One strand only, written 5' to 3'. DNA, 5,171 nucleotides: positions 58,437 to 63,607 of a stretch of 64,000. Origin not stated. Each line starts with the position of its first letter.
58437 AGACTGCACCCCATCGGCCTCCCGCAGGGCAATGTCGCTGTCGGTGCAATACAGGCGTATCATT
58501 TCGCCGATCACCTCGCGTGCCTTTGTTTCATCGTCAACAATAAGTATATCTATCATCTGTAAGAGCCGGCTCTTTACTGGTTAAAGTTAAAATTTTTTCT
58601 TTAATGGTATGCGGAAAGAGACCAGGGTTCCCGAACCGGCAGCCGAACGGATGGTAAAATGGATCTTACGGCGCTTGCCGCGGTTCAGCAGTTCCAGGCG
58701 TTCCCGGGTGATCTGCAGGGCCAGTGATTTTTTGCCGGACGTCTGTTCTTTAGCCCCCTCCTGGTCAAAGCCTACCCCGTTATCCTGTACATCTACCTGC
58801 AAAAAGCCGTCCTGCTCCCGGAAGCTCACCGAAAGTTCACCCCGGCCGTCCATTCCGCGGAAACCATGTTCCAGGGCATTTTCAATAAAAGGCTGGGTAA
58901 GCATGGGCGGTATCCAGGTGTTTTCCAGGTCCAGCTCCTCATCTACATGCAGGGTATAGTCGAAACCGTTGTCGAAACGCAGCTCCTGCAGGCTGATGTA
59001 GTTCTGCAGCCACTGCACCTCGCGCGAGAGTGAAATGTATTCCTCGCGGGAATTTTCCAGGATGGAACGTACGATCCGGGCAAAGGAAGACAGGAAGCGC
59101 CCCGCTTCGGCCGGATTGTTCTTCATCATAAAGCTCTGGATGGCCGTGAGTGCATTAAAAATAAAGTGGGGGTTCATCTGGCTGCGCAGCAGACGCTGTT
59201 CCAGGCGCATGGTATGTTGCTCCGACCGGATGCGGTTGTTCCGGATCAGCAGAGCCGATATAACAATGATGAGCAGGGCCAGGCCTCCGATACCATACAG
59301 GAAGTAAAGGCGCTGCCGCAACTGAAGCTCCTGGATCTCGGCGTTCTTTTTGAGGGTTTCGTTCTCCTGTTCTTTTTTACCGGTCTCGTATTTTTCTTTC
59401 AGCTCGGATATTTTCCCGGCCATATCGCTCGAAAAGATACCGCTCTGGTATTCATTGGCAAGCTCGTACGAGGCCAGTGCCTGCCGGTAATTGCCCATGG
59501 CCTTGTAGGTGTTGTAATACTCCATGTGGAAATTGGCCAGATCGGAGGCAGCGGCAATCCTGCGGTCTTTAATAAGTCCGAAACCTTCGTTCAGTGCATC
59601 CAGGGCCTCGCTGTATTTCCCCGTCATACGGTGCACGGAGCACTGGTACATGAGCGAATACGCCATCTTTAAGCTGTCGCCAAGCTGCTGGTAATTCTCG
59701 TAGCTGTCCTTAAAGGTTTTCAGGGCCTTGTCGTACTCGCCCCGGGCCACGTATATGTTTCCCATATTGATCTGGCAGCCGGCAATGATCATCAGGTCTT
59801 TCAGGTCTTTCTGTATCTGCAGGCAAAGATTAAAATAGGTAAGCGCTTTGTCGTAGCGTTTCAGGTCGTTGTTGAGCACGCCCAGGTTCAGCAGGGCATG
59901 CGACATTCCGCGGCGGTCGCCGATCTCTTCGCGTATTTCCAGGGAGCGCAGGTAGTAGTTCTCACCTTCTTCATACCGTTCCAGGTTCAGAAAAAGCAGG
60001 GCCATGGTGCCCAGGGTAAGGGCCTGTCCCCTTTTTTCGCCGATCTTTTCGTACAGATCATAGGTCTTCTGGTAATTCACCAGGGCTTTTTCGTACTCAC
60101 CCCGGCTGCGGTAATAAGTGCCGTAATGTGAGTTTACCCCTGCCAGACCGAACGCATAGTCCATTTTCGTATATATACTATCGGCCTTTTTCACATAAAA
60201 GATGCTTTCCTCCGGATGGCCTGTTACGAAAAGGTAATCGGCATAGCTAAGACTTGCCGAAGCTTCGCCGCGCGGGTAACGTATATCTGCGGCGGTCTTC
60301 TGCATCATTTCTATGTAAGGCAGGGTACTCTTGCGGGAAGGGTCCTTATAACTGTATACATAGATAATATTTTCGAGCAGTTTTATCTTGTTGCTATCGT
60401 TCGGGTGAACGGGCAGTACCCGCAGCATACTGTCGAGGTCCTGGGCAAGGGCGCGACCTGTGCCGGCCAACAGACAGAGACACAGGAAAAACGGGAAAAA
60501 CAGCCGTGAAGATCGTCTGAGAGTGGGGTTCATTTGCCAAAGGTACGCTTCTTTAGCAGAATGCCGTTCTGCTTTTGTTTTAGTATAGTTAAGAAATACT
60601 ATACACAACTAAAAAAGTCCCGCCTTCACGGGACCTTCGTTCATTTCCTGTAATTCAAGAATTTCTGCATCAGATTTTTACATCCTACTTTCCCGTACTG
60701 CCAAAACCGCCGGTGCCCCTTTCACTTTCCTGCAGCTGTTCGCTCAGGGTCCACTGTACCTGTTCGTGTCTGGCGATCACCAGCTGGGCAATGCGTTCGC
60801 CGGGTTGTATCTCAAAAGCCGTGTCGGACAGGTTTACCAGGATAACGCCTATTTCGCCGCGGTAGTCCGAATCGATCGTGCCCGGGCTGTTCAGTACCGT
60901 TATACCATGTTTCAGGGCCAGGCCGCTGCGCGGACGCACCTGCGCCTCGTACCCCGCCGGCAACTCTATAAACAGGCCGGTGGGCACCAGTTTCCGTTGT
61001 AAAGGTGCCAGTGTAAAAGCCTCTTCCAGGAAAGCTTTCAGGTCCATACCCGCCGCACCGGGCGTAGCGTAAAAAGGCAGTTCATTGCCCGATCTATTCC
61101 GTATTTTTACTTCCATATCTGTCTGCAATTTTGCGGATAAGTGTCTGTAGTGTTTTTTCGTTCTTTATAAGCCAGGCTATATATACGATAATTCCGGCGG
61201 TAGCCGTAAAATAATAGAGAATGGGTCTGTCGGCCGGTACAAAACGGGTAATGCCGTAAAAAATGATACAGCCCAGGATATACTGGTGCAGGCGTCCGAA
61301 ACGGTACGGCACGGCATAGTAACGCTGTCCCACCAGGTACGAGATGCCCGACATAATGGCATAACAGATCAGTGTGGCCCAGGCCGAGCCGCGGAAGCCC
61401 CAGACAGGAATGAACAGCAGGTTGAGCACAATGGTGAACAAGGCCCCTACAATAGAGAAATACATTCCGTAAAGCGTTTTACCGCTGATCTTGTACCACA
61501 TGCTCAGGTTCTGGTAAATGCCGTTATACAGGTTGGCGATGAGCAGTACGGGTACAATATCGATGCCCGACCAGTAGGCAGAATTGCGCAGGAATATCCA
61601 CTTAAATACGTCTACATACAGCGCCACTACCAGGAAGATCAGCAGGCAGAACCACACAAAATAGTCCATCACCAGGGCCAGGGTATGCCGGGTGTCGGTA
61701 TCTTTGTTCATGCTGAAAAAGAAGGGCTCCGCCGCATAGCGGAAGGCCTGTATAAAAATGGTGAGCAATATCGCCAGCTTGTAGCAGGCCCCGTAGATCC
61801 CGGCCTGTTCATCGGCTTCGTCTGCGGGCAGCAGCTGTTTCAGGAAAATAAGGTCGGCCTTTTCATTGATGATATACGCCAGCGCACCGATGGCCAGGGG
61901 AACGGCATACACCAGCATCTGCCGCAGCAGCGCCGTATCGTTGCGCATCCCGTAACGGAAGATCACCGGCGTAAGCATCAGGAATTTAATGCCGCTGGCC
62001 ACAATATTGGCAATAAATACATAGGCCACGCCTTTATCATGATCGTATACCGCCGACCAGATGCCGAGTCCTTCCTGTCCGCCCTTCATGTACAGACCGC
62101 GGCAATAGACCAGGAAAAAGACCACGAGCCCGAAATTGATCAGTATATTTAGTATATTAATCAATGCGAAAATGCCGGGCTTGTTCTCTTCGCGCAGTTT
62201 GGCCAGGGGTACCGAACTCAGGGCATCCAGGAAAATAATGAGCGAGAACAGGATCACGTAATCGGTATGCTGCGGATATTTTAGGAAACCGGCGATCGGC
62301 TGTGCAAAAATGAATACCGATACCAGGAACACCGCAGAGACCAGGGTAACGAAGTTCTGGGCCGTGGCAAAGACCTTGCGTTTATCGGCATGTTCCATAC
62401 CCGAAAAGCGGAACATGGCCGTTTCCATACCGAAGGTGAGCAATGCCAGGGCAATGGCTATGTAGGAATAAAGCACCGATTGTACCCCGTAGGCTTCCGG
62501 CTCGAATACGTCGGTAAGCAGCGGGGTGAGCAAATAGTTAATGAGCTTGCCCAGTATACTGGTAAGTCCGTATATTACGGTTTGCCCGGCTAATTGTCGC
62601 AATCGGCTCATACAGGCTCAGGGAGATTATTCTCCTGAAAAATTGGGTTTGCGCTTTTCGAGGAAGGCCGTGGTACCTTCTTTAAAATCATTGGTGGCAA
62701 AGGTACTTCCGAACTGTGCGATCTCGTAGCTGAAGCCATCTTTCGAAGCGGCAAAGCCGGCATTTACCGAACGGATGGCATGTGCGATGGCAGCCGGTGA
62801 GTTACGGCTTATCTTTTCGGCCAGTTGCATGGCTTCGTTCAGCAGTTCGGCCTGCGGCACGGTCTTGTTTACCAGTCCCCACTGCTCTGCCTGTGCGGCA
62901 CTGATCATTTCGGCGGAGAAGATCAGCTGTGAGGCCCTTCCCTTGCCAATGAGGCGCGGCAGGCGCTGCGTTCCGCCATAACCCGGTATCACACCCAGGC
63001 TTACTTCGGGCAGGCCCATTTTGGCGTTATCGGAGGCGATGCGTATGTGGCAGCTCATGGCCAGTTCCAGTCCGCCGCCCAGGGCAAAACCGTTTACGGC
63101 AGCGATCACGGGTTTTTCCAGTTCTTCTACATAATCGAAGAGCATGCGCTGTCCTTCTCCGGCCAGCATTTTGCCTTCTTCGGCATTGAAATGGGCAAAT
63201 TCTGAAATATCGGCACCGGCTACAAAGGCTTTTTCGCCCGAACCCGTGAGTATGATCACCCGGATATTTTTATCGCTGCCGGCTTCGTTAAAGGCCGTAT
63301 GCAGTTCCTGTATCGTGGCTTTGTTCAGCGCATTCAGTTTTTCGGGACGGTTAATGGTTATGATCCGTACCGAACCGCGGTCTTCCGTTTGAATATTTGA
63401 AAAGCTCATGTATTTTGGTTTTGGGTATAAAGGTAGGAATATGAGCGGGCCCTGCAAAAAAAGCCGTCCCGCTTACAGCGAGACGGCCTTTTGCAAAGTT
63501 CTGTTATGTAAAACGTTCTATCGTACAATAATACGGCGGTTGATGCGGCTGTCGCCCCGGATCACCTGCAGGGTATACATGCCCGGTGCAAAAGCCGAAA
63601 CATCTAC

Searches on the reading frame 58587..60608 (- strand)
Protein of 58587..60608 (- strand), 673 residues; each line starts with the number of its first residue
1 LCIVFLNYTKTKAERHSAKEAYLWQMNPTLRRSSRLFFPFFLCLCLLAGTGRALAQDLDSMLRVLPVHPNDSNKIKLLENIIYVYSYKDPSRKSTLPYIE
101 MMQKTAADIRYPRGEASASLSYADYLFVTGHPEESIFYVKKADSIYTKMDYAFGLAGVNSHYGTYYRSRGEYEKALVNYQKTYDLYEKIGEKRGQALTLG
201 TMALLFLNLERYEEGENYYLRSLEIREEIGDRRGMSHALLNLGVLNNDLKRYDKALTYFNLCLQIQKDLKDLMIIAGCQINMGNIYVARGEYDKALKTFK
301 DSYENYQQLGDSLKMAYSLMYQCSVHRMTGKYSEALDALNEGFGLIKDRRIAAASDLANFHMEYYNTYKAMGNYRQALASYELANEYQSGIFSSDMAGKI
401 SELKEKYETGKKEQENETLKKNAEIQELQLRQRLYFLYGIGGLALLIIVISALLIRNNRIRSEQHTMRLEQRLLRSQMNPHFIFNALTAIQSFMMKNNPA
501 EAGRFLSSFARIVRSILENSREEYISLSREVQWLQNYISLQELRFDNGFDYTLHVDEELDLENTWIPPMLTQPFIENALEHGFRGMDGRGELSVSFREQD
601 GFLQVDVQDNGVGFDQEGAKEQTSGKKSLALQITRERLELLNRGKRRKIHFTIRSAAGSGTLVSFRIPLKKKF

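Call 15: search_protein_families(library=pfam, proteins=[window:58587-60608:-], max_evalue=0.001)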
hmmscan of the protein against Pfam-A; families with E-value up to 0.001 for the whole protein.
window:58587-60608:- (673 aa): 17 families
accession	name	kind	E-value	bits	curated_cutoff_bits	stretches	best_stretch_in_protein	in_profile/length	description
PF13424.12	TPR_12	-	2e-27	95.6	30.1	3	196-267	3-76/77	Tetratricopeptide repeat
PF06580.19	His_kinase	-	5.7e-22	78.2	25.2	1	470-547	2-79/81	Histidine kinase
PF00515.34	TPR_1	-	3.1e-17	62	27.8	1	238-267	3-32/34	Tetratricopeptide repeat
PF07719.23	TPR_2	-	3.5e-15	55.2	27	0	279-303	4-28/34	Tetratricopeptide repeat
PF13181.12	TPR_8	-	3.4e-12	45.9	25.7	0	237-268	2-33/34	Tetratricopeptide repeat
PF13428.12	TPR_14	-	6.1e-10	39.2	23.5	0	279-306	4-31/44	Tetratricopeptide repeat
PF13374.12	TPR_10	-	1.4e-09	38.1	27.5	0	197-229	3-35/42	Tetratricopeptide repeat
PF13432.12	TPR_16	-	1.5e-09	38.6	32.7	0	202-261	3-56/65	Tetratricopeptide repeat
PF13176.12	TPR_7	-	3.9e-08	33.2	27.9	0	281-301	4-24/36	Tetratricopeptide repeat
PF02518.31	HATPase_c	-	6.6e-08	33.4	26.4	1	574-670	13-110/111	Histidine kinase-, DNA gyrase B-, and HSP90-like ATPase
PF13414.12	TPR_11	-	5.7e-06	26.4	26.8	0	283-300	1-18/42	TPR repeat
PF14938.12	SNAP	-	7.8e-06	26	25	1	114-219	72-178/282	Soluble NSF attachment protein, SNAP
PF12895.13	ANAPC3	-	0.00021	21.9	27.2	0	250-341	3-81/82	Anaphase-promoting complex, cyclosome, subunit 3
PF17874.7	TPR_MalT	-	0.00029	20.7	45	0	280-377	44-141/336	MalT-like TPR region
PF13174.12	TPR_6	-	0.00054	20.9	26.3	0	238-263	2-27/33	Tetratricopeptide repeat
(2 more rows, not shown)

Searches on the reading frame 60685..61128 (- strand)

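Call 15: search_protein_families(library=pfam, proteins=[window:60685-61128:-], max_evalue=0.001)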
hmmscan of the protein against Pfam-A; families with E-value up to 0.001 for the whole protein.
window:60685-61128:- (147 aa): 2 families
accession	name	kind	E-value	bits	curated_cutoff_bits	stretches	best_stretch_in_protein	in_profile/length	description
PF00692.24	dUTPase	-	1.6e-33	115.7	22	1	17-146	5-129/129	dUTPase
PF22769.1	DCD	-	5.4e-11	43.2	27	1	35-120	68-152/153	dCTP deaminase-like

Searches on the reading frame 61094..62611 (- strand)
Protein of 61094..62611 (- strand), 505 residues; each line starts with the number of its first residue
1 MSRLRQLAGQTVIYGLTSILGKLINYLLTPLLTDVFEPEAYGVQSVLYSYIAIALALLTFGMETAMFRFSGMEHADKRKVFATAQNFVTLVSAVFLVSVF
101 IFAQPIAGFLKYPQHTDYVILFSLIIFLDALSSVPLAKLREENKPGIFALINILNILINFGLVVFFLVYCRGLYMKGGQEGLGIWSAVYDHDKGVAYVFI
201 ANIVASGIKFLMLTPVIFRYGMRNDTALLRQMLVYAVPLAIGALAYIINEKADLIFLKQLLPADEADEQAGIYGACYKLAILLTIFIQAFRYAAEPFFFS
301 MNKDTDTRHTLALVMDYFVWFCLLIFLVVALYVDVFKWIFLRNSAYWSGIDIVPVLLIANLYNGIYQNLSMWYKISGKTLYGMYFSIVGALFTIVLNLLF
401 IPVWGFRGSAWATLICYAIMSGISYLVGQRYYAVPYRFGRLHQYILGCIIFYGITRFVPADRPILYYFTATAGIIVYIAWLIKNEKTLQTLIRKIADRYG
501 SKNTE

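Call 15: search_protein_families(library=pfam, proteins=[window:61094-62611:-], max_evalue=0.001)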
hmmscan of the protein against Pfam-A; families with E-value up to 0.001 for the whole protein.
window:61094-62611:- (505 aa): 2 families
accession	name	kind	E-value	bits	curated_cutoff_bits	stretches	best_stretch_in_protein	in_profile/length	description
PF01943.22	Polysacc_synt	-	3.6e-11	43.4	28.2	1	11-299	5-271/274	Polysaccharide biosynthesis protein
PF13440.11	Polysacc_synt_3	-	8e-10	38.9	23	1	36-309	6-252/293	Polysaccharide biosynthesis protein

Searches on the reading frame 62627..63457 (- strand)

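Call 71: search_protein_families(library=pfam, proteins=[window:62627-63457:-], max_evalue=0.00001)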
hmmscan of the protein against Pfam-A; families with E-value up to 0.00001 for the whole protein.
window:62627-63457:- (276 aa): 2 families
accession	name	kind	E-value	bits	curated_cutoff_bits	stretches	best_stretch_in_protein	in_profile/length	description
PF00378.25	ECH_1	-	5.7e-73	245.8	27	1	27-275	3-250/251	Enoyl-CoA hydratase/isomerase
PF16113.10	ECH_2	-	2e-42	146.4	27.2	1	30-210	1-182/335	Enoyl-CoA hydratase/isomerase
